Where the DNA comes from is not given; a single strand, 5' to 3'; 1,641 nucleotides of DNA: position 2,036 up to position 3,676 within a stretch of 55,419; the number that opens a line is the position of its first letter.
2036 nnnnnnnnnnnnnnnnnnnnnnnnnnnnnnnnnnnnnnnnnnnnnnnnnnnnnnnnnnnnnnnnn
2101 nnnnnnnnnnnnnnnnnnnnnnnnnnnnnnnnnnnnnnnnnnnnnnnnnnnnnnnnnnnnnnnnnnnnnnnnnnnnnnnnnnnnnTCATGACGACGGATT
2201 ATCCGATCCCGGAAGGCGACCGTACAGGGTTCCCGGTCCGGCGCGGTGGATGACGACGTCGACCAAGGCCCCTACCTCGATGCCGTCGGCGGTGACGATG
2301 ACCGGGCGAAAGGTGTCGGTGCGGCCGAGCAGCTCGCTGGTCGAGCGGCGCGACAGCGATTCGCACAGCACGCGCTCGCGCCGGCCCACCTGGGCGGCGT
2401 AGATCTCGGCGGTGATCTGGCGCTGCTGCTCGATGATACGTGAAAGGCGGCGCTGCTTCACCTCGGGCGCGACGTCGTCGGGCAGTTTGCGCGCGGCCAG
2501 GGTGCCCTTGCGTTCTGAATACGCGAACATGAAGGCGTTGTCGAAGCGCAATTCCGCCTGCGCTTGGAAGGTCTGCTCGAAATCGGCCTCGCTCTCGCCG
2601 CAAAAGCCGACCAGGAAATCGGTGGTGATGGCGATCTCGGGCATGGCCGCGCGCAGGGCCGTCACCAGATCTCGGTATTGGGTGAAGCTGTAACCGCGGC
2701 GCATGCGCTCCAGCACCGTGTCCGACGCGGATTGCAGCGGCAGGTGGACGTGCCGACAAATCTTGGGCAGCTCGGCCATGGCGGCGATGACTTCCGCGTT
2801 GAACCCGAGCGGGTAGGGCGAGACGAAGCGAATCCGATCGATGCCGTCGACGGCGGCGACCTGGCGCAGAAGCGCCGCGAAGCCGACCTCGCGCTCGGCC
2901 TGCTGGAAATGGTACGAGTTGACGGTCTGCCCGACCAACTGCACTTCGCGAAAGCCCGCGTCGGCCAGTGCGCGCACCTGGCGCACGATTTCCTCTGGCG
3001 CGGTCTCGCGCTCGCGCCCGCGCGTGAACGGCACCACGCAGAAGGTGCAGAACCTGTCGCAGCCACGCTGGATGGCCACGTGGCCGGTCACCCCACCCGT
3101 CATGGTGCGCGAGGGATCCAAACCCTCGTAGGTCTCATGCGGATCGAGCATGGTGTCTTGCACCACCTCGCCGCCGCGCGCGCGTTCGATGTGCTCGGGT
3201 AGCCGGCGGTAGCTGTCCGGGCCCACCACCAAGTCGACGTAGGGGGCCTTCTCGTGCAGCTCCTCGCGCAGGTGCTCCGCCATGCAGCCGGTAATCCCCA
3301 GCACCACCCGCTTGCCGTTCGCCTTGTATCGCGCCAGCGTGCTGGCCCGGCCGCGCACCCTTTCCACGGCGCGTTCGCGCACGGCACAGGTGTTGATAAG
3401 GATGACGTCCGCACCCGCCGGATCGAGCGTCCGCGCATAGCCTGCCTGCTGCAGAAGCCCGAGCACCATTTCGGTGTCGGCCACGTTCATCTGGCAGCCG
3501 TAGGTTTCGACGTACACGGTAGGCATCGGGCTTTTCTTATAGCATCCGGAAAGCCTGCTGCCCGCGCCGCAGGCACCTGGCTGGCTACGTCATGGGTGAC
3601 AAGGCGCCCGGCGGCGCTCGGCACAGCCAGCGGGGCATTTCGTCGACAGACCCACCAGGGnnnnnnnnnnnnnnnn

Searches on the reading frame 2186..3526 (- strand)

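Call 53: search_protein_families(library=pfam, proteins=[window:2186-3526:-], max_evalue=0.001)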
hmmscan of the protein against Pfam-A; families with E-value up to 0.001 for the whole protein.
window:2186-3526:- (446 aa): 3 families
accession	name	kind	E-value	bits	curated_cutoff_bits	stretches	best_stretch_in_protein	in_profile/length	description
PF00919.26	UPF0004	-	1.6e-29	102.2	27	1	3-102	1-98/98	Uncharacterized protein family UPF0004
PF04055.27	Radical_SAM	-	2.4e-28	99.8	29.5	1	152-321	3-164/166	Radical SAM superfamily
PF01938.26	TRAM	-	2.3e-05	24.6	21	1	379-438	3-60/61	TRAM domain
